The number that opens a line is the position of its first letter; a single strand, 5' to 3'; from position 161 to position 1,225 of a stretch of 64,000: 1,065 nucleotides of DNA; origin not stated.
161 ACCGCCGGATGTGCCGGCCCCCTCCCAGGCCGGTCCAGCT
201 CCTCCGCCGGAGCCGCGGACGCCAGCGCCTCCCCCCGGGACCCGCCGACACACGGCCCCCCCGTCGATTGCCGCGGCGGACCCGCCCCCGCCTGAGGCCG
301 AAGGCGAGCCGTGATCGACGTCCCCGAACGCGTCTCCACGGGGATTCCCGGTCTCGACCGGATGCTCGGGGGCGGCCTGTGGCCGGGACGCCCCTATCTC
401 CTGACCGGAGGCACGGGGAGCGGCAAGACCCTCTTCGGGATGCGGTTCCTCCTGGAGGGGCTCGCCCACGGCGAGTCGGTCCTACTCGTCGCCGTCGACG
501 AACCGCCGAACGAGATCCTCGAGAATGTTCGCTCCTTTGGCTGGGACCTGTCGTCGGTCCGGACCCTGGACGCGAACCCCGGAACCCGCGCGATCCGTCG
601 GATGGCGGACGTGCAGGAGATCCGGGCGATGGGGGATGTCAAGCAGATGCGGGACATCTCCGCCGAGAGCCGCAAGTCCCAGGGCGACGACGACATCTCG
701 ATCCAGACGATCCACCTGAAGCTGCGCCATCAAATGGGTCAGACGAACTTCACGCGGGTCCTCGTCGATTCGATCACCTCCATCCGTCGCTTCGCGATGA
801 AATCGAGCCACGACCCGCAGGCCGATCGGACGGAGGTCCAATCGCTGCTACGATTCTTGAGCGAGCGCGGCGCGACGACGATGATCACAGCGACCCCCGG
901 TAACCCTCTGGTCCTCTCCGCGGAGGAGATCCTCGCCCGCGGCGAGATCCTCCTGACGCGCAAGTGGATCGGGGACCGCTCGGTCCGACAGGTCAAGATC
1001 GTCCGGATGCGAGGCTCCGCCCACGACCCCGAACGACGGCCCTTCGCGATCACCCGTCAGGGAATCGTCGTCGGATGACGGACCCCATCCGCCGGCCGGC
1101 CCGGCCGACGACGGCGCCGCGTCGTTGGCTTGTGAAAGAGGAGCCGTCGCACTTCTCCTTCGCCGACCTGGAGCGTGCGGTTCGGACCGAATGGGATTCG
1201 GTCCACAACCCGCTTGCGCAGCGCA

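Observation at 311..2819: KaiC-like ATPase translationally coupled to an EVE (PUA-like modified-base reader) protein, divergent from an HD dNTPase-like gene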

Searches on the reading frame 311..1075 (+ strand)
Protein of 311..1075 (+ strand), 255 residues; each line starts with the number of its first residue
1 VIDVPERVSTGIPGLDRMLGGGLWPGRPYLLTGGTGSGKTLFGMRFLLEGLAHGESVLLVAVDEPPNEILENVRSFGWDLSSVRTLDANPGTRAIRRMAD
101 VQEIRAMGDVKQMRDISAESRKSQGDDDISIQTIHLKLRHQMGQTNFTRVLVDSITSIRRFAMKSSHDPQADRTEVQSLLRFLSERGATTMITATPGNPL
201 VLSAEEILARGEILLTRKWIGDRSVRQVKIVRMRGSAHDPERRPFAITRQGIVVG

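Call 3: search_protein_families(library=pfam, proteins=[window:311-1075:+], max_evalue=0.01)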
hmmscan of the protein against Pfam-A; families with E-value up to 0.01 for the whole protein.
window:311-1075:+ (255 aa): 3 families
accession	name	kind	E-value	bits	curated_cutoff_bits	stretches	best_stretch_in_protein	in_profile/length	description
PF06745.19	ATPase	-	6.3e-46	157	26.6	2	8-83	1-77/231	KaiC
PF05625.17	PAXNEB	-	8.2e-05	22.2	28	1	8-72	19-84/366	PAXNEB protein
PF07088.17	GvpD_P-loop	-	0.01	16.2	24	0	25-185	9-145/189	GvpD gas vesicle protein, P-loop domain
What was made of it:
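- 311..1078 (+): Short single-domain KaiC-like RecA-fold ATPase (255 aa). Its GTG start overlaps the upstream stop (GTGA). Walker A is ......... Call 3 (PF06745, 157 bits).
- On KaiC/RecA-like ATPase (PF06745): 157 bits against a cut-off of 26.6 (call 3).
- Tried and rejected: 22 bits against a cut-off of 28 (call 3).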

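Call 4: search_protein_families(library=padloc, proteins=[window:311-1075:+], max_evalue=0.01)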
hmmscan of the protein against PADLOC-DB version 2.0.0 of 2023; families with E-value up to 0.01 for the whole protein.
window:311-1075:+ (255 aa): 1 family
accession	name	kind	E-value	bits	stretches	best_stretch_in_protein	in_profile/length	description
PDLC04140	mad8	-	6.9e-05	20.5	1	26-121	27-131/314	mads_8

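Call 5: search_protein_families(library=ncbifam, proteins=[window:311-1075:+], max_evalue=0.01)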
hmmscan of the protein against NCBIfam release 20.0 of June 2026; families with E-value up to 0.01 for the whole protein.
window:311-1075:+ (255 aa): 12 families
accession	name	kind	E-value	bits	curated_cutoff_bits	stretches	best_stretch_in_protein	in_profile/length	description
NF006799.0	PRK09302.1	equivalog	1.4e-38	132.7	408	2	6-83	11-89/515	circadian clock protein KaiC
TIGR03877.1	thermo_KaiC_1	hypoth_equivalog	2.3e-26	92.8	307.25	1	6-254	2-232/238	KaiC domain-containing protein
TIGR03880.1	KaiC_arch_3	hypoth_equivalog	7.9e-26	91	249.45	2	11-82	1-72/224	KaiC domain-containing protein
TIGR02655.1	circ_KaiC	equivalog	1.6e-21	76.6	546.25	2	7-83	2-79/484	circadian clock protein KaiC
TIGR03881.1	KaiC_arch_4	hypoth_equivalog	2.5e-16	60.1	247.8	1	6-239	1-212/231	KaiC domain-containing protein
NF004723.0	PRK06067.1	subfamily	1.4e-07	31.3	194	1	8-82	16-90/243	flagellar accessory protein FlaH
NF052589.1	ArlH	equivalog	1.7e-07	31.2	215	1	14-81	8-75/229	archaellum protein ArlH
TIGR00416.1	sms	equivalog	6e-05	22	403.05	1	6-69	74-137/454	DNA repair protein RadA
TIGR03878.1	thermo_KaiC_2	hypoth_equivalog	6.3e-05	22.4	232.2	0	31-72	41-82/259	KaiC domain-containing protein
TIGR03600.1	phage_DnaB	exception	0.0001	21.5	498.65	1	8-161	177-320/421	phage replicative helicase, DnaB family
NF006320.0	PRK08533.1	equivalog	0.00073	19.2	215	1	15-80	13-78/230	flagellar accessory protein FlaH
NF004629.0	PRK05973.1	equivalog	0.0085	15.1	156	0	23-84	61-122/237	DNA helicase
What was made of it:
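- On Circadian clock KaiC (NF006799 / TIGR02655): 132.7 bits against a cut-off of 408, and 76.6 against 546 (call 5).
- Closest known: Archaeal single-domain KaiC-like ATPases. Different: Scores are far below the curated cut-offs of every NCBIfam KaiC family (93 against 307; 91 against 249) (call 5).
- Closest known: EVE-containing defence proteins. Different: PADLOC and NCBIfam defence models are not met (calls 4, 5).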

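Call 10: find_homologous_proteins(query=window:311-1075:+)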
Query window:311-1075:+ (255 aa): 1142 proteins with E <= 0.001 among 2661 candidates; the best 120 are listed.
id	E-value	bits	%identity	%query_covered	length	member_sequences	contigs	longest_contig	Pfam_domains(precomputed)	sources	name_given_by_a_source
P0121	3.8e-150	516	92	100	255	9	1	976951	PF06745.20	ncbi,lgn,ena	-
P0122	2.1e-143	494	88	100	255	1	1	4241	PF06745.20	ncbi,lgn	-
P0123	5.5e-142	489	87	100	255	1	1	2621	PF06745.20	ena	-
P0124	1.6e-139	481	85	100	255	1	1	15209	PF06745.20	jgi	jgi:KaiC/GvpD/RAD55 family RecA-like ATPase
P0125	3.1e-138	477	85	99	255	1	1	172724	PF06745.20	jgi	jgi:KaiC/GvpD/RAD55 family RecA-like ATPase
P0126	5.0e-134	463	83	100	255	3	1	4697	PF06745.20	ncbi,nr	ncbi:MAG TPA: ATPase domain-containing protein [Thermoplasmata archaeon]|nr:ATPase domain-containing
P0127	1.3e-133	462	82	100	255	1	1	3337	PF06745.20,PF03796.22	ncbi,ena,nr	ncbi:MAG TPA: ATPase domain-containing protein [Thermoplasmata archaeon]|nr:ATPase domain-containing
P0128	2.6e-131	454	80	100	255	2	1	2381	PF06745.20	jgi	jgi:KaiC/GvpD/RAD55 family RecA-like ATPase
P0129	3.8e-128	444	83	98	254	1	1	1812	PF06745.20,PF05625.18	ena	-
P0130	1.3e-126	439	82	98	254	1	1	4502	PF06745.20,PF03796.22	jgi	jgi:KaiC/GvpD/RAD55 family RecA-like ATPase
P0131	1.6e-126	439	82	98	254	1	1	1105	PF06745.20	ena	-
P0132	2.9e-126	438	80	100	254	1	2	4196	PF06745.20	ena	-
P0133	4.6e-126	437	81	98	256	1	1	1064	PF06745.20,PF05625.18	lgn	-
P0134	1.1e-125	436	80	98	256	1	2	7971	PF06745.20,PF05625.18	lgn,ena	-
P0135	1.5e-125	436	78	98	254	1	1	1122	PF06745.20,PF03796.22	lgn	-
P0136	2.6e-125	435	78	98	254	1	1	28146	PF06745.20,PF03796.22,PF05625.18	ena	-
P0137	4.8e-125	434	79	100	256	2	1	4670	PF06745.20,PF03796.22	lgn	-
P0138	2.5e-124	432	78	100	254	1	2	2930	PF06745.20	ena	-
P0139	2.9e-124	431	77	98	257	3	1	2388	PF06745.20,PF05625.18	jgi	jgi:KaiC/GvpD/RAD55 family RecA-like ATPase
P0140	4.3e-124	431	81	98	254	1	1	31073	PF06745.20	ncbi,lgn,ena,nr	ncbi:MAG TPA: ATPase domain-containing protein [Thermoplasmata archaeon]|nr:ATPase domain-containing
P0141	4.6e-124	431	78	98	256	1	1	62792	PF06745.20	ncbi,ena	-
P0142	7.8e-124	430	79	98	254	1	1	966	PF06745.20,PF03796.22,PF13481.13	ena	-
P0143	6.8e-123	427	77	100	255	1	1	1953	PF06745.20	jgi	jgi:KaiC/GvpD/RAD55 family RecA-like ATPase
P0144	7.3e-123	427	79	100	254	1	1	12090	PF06745.20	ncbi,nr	ncbi:MAG: hypothetical protein L3K17_06745 [Thermoplasmata archaeon]|nr:hypothetical protein [Thermo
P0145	1.1e-122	426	79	98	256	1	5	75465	PF06745.20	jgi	jgi:KaiC/GvpD/RAD55 family RecA-like ATPase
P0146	1.5e-122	426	79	100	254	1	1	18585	PF06745.20,PF05625.18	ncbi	-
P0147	1.5e-122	426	78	98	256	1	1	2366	PF06745.20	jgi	jgi:KaiC/GvpD/RAD55 family RecA-like ATPase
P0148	1.8e-122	426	77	100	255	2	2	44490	PF06745.20,PF03796.22,PF05625.18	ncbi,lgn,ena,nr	ncbi:MAG TPA: ATPase domain-containing protein [Thermoplasmata archaeon]|nr:ATPase domain-containing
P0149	2.1e-122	425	79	100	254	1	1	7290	PF06745.20,PF05625.18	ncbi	-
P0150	3.2e-122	425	76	100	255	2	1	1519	PF06745.20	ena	-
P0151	4.7e-122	424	77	98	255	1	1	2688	PF06745.20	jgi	jgi:KaiC/GvpD/RAD55 family RecA-like ATPase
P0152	5.6e-122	424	78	100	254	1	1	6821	PF06745.20,PF05625.18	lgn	-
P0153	1.1e-121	423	75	98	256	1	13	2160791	PF06745.20,PF05625.18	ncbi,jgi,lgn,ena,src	-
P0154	1.7e-121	422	78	98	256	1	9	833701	PF06745.20,PF05625.18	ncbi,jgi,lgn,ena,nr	ncbi:MAG: hypothetical protein L3J81_01200 [Thermoplasmata archaeon]|jgi:KaiC/GvpD/RAD55 family RecA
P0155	2.2e-121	422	78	98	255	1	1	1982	PF06745.20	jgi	jgi:KaiC/GvpD/RAD55 family RecA-like ATPase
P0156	2.7e-121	422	77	98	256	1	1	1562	PF06745.20,PF03796.22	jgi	-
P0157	2.8e-121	422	78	100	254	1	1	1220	PF06745.20,PF03796.22,PF05625.18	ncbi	-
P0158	2.9e-121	422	78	98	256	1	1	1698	PF06745.20,PF05625.18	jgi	jgi:KaiC/GvpD/RAD55 family RecA-like ATPase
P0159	4.4e-121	421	78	98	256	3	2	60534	PF06745.20,PF05625.18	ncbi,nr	ncbi:MAG: hypothetical protein L3K00_07105 [Thermoplasmata archaeon]|nr:hypothetical protein [Thermo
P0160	4.7e-121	421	76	100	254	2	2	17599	PF06745.20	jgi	-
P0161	4.9e-121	421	78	98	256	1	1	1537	PF06745.20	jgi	jgi:KaiC/GvpD/RAD55 family RecA-like ATPase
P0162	5.9e-121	421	78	98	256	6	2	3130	PF06745.20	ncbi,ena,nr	ncbi:MAG TPA: ATPase domain-containing protein [Thermoplasmata archaeon]|nr:ATPase domain-containing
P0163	6.8e-121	420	78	98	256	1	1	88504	PF06745.20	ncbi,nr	ncbi:MAG: hypothetical protein L3K16_06105 [Thermoplasmata archaeon]|nr:hypothetical protein [Thermo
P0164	7.6e-121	420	77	98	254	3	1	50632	PF06745.20,PF03796.22,PF05625.18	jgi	jgi:KaiC/GvpD/RAD55 family RecA-like ATPase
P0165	8.4e-121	420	76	100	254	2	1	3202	PF06745.20,PF05625.18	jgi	jgi:circadian clock protein KaiC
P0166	8.6e-121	420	75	99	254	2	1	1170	PF06745.20,PF03796.22,PF05625.18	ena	-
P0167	1.0e-120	420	78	98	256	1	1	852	PF06745.20,PF03796.22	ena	-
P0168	1.1e-120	420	76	98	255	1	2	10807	PF06745.20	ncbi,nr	ncbi:MAG: hypothetical protein L3K09_03990 [Thermoplasmata archaeon]|nr:hypothetical protein [Thermo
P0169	1.4e-120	419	77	98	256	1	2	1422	PF06745.20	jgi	jgi:KaiC/GvpD/RAD55 family RecA-like ATPase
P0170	1.4e-120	419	75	98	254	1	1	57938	PF06745.20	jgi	jgi:KaiC/GvpD/RAD55 family RecA-like ATPase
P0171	1.7e-120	419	78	100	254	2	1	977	PF06745.20,PF03796.22,PF05625.18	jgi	-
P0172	2.3e-120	419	77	98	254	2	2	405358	PF06745.20,PF05625.18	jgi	-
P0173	2.4e-120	419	74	98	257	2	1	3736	PF06745.20,PF05625.18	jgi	-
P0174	2.8e-120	418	78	98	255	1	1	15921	PF06745.20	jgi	jgi:KaiC/GvpD/RAD55 family RecA-like ATPase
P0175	3.1e-120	418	78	98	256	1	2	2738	PF06745.20,PF05625.18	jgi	jgi:KaiC/GvpD/RAD55 family RecA-like ATPase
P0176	3.3e-120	418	74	100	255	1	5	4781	PF06745.20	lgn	-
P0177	4.5e-120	418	76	98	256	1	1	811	PF06745.20,PF05625.18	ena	-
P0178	4.6e-120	418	74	100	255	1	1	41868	PF06745.20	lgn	-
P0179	4.7e-120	418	75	100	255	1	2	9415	PF06745.20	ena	-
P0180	5.7e-120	417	78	100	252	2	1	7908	PF06745.20,PF05625.18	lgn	-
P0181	6.6e-120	417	77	98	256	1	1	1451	PF06745.20,PF05625.18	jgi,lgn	jgi:KaiC/GvpD/RAD55 family RecA-like ATPase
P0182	8.1e-120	417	76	98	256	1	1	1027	PF06745.20,PF05625.18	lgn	-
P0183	1.0e-119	417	75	100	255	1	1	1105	PF06745.20,PF03796.22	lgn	-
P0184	1.0e-119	417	78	98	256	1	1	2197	PF06745.20,PF05625.18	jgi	jgi:KaiC/GvpD/RAD55 family RecA-like ATPase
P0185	1.8e-119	416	77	98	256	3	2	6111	PF06745.20,PF03796.22,PF05625.18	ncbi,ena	ncbi:MAG: RAD55 family ATPase [Candidatus Lutacidiplasmatales archaeon]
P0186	2.0e-119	416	76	98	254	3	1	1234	PF06745.20,PF03796.22,PF05625.18,PF13481.13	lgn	-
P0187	2.7e-119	415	76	98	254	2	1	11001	PF06745.20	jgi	-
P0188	2.8e-119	415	77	98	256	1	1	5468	PF06745.20,PF05625.18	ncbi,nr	ncbi:MAG: hypothetical protein L3K01_07695 [Thermoplasmata archaeon]|nr:hypothetical protein [Thermo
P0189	3.1e-119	415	78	98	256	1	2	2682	PF06745.20,PF05625.18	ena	-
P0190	3.4e-119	415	77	98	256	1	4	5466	PF06745.20,PF05625.18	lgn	-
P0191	3.8e-119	415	77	98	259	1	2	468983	PF06745.20,PF13481.13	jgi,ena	-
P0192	3.8e-119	415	77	97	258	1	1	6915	PF06745.20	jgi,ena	-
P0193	5.1e-119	414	77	99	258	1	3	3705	PF06745.20,PF03796.22,PF05625.18,PF13481.13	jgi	-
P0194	5.1e-119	414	77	99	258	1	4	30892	PF06745.20,PF03796.22,PF05625.18,PF13481.13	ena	-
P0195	5.3e-119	414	76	98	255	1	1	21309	PF06745.20,PF03796.22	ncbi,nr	ncbi:MAG: hypothetical protein L3K19_08870 [Thermoplasmata archaeon]|nr:hypothetical protein [Thermo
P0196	5.3e-119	414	77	98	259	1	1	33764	PF06745.20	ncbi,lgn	ncbi:MAG: ATPase domain-containing protein [Thermoplasmata archaeon]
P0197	5.4e-119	414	77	98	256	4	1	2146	PF06745.20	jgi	jgi:KaiC/GvpD/RAD55 family RecA-like ATPase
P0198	6.6e-119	414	77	98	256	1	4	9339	PF06745.20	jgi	jgi:KaiC/GvpD/RAD55 family RecA-like ATPase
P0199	6.7e-119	414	79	97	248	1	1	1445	PF06745.20,PF05625.18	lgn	-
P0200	7.9e-119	414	77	98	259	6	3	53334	PF06745.20,PF03796.22,PF05625.18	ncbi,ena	-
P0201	8.4e-119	414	74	100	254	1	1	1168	PF06745.20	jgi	-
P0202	8.8e-119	413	76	98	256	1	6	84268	PF06745.20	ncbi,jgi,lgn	-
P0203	1.0e-118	413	77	98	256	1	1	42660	PF06745.20,PF05625.18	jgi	jgi:KaiC/GvpD/RAD55 family RecA-like ATPase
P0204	1.0e-118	413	75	97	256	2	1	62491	PF06745.20,PF03796.22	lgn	-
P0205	1.2e-118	413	74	100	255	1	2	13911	PF06745.20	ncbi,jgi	jgi:KaiC/GvpD/RAD55 family RecA-like ATPase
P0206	1.3e-118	413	74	100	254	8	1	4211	PF06745.20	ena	-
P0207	2.7e-118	412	77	97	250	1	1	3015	PF06745.20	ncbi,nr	ncbi:MAG TPA: ATPase domain-containing protein [Thermoplasmata archaeon]|nr:ATPase domain-containing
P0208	3.4e-118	412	75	98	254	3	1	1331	PF06745.20,PF03796.22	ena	-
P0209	3.6e-118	411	76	98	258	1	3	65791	PF06745.20,PF05625.18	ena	-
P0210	3.8e-118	411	74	98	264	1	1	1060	PF06745.20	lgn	-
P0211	4.1e-118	411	77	97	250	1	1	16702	PF06745.20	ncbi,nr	ncbi:MAG: hypothetical protein L3J80_00275 [Thermoplasmata archaeon]|nr:hypothetical protein [Thermo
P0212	4.6e-118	411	76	97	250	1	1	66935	PF06745.20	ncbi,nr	ncbi:MAG TPA: ATPase domain-containing protein [Thermoplasmata archaeon]|nr:ATPase domain-containing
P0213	4.8e-118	411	77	99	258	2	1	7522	PF06745.20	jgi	jgi:KaiC/GvpD/RAD55 family RecA-like ATPase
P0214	5.1e-118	411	75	98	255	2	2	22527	PF06745.20,PF03796.22,PF05625.18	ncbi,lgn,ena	-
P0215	5.2e-118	411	76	99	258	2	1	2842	PF06745.20,PF03796.22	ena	-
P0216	5.8e-118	411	76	98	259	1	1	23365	PF06745.20,PF05625.18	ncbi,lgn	-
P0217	7.8e-118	410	74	98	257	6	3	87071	PF06745.20,PF03796.22,PF05625.18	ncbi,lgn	ncbi:MAG: ATPase domain-containing protein [Thermoplasmata archaeon]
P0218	1.2e-117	410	74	99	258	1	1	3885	PF06745.20,PF03796.22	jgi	jgi:KaiC/GvpD/RAD55 family RecA-like ATPase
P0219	1.4e-117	410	76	98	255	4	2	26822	PF06745.20,PF05625.18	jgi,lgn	jgi:KaiC/GvpD/RAD55 family RecA-like ATPase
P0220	1.5e-117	409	76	98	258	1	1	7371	PF06745.20,PF03796.22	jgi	jgi:circadian clock protein KaiC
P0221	1.6e-117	409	75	99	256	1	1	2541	PF06745.20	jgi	jgi:KaiC/GvpD/RAD55 family RecA-like ATPase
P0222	1.7e-117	409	77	98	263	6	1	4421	PF06745.20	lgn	-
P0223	1.8e-117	409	78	93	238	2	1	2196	PF06745.20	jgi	jgi:KaiC/GvpD/RAD55 family RecA-like ATPase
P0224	2.1e-117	409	81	93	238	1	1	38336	PF06745.20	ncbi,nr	ncbi:MAG TPA: ATPase domain-containing protein [Thermoplasmata archaeon]|nr:ATPase domain-containing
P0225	2.1e-117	409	76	96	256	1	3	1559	PF06745.20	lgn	-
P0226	2.5e-117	409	75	98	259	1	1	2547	PF06745.20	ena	-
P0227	2.7e-117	409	75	97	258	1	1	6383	PF06745.20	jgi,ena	-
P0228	2.8e-117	409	74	98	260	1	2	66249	PF06745.20,PF13481.13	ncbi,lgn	ncbi:MAG: RAD55 family ATPase [Thermoplasmata archaeon]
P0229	3.2e-117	408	76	98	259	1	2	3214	PF06745.20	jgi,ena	-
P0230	3.6e-117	408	76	98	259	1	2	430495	PF06745.20,PF13481.13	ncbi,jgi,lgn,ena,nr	ncbi:MAG TPA: ATPase domain-containing protein [Thermoplasmata archaeon]|nr:ATPase domain-containing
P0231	4.7e-117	408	76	98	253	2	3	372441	PF06745.20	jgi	jgi:KaiC/GvpD/RAD55 family RecA-like ATPase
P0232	5.6e-117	408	72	100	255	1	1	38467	PF06745.20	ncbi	-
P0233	7.0e-117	407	74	98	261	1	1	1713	PF06745.20,PF05625.18,PF13481.13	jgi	jgi:KaiC/GvpD/RAD55 family RecA-like ATPase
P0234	7.0e-117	407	73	98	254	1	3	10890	PF06745.20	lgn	-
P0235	7.1e-117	407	76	98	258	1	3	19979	PF06745.20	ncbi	-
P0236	8.3e-117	407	74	99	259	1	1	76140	PF06745.20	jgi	jgi:KaiC/GvpD/RAD55 family RecA-like ATPase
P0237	1.2e-116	406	76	98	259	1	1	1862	PF06745.20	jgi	jgi:KaiC/GvpD/RAD55 family RecA-like ATPase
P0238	1.4e-116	406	75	97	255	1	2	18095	PF06745.20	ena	-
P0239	1.4e-116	406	76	97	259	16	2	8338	PF06745.20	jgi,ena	-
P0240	1.6e-116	406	76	98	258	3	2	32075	PF06745.20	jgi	-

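Call 11: find_related_loci(query=window:311-1075:+, collection=genome_contigs, flank=8000)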
Query window:311-1075:+ (255 aa) in genome_contigs; peptide patterns used: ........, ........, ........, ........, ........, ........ (x = any residue, [..] = any of these).
192 stretches matched a pattern; 95 encode a relative of the query (tblastn E <= 1e-3); the best 80 are kept; 80 distinct loci.
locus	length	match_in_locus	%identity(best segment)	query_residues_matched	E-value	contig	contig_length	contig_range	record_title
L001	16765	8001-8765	92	1-255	8e-157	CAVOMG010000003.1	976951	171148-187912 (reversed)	MAG: uncultured Thermoplasmata archaeon isolate MFD00008.bin.2.88 genome assembly, contig: contig_5858, whole genome sho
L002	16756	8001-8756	94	3-254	1e-156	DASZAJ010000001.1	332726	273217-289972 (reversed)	MAG TPA_asm: Thermoplasmata archaeon isolate SMAG_U6385 k141_181495, whole genome shotgun sequence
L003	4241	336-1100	87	1-255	2e-152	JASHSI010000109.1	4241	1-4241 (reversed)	MAG: Thermoplasmata archaeon isolate JOPF123 JOPF_A01C_contig_209822, whole genome shotgun sequence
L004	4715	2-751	85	4-253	1e-145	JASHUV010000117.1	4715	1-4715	MAG: Thermoplasmata archaeon isolate JOPF188 JOPF_NEAR_contig_869091, whole genome shotgun sequence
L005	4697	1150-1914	82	1-255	2e-142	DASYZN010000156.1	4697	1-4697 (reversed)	MAG TPA_asm: Thermoplasmata archaeon isolate SMAG_U6363 k141_793145, whole genome shotgun sequence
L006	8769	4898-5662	80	1-255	6e-138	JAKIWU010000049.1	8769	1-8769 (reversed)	MAG: Thermoplasmata archaeon isolate SubAcS15-25 SubAcS15-25_49, whole genome shotgun sequence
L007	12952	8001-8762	77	2-255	5e-130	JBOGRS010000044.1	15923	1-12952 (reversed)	MAG: Thermoplasmata archaeon isolate SE1505_metabat2.bin.34 NODE_479_length_15923_cov_2.115156, whole genome shotgun seq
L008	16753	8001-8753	78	7-255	5e-128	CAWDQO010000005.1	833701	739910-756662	MAG: uncultured Thermoplasmata archaeon isolate MFD03399.bin.2.1 genome assembly, contig: contig_5598, whole genome shot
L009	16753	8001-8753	78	7-255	1e-127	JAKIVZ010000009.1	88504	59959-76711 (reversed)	MAG: Candidatus Lutacidiplasma silvani isolate AcS3-62 NODE_209_length_88504_cov_12.641522, whole genome shotgun sequenc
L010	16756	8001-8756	77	4-255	3e-127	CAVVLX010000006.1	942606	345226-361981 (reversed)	MAG: uncultured Thermoplasmata archaeon isolate MFD09222.bin.2.58 genome assembly, contig: contig_44249, whole genome sh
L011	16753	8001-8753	76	7-255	1e-126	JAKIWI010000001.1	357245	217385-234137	MAG: Thermoplasmata archaeon isolate AcS5-58 NODE_14_length_357245_cov_27.718469, whole genome shotgun sequence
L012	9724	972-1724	76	7-255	6e-126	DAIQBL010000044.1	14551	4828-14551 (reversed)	MAG TPA_asm: Thermoplasmatota archaeon isolate CTOTU28672 NODE_2140_length_14551_cov_7.787183, whole genome shotgun sequ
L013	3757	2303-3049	76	7-255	5e-128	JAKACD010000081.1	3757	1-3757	MAG: Thermoplasmata archaeon isolate WH2.bin83 NODE_47257_length_3757_cov_3.896694, whole genome shotgun sequence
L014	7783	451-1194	77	7-252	2e-125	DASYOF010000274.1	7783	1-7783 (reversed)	MAG TPA_asm: Thermoplasmata archaeon isolate SMAG_U4422 k141_266541, whole genome shotgun sequence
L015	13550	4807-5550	76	7-254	5e-125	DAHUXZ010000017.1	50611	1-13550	MAG TPA_asm: Thermoplasmata archaeon isolate clean1967 NODE_17_length_50611_cov_5.647267, whole genome shotgun sequence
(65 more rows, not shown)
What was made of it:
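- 311..1078 (+): Calls 10 and 11: 65-94% identity across 80 species.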

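Call 40: search_solved_structures(query=window:311-1075:+, max_evalue=0.001)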
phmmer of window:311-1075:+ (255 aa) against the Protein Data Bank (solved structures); distinct sequences matched with E-value up to 0.001: 47.
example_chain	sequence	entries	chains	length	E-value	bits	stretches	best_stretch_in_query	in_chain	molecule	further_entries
8fwi_A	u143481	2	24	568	1.1e-41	146.2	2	9-252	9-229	Circadian clock protein KaiC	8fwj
8zn5_B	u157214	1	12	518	1.2e-41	146.1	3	6-82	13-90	KaiC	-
8db3_A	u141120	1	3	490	1.9e-41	145.4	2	9-252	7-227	Circadian clock protein KaiC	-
8dba_A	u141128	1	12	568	4.3e-41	144.3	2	9-252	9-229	Circadian clock protein KaiC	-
8zn6_F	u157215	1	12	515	6.4e-38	133.9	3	6-82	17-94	KaiC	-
7x1y_A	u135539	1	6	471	2.5e-36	128.7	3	8-83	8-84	Circadian clock oscillator protein KaiC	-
7x1z_A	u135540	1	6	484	2.9e-36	128.5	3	8-83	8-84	Circadian clock oscillator protein KaiC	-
7s65_A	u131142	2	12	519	3.7e-36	128.1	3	8-83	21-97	Circadian clock protein kinase KaiC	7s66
7dye_A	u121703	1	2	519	4.3e-36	127.9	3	8-83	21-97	Circadian clock protein kinase KaiC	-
7dyk_A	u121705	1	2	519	4.3e-36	127.9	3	8-83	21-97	Circadian clock protein kinase KaiC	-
8wve_A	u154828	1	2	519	4.5e-36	127.8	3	8-83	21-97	Circadian clock oscillator protein KaiC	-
3k0f_A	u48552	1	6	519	4.5e-36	127.8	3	8-83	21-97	Circadian clock protein kinase KaiC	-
3s1a_A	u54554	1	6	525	4.5e-36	127.8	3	8-83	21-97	Circadian clock protein kinase kaiC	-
9ofh_A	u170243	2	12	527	4.6e-36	127.8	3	8-83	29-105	Circadian clock oscillator protein KaiC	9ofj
3jzm_A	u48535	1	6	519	4.7e-36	127.8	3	8-83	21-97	Circadian clock protein kinase kaiC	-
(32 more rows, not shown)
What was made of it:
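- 311..1078 (+): Call 40: best PDB matches are KaiC (E 1e-41) and PH0284 (2DR3).
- Closest known: Archaeal single-domain KaiC-like ATPases. Same: One RecA-fold KaiC domain with an intact Walker A. Full-length alignment to PH0284 (calls 5, 40).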
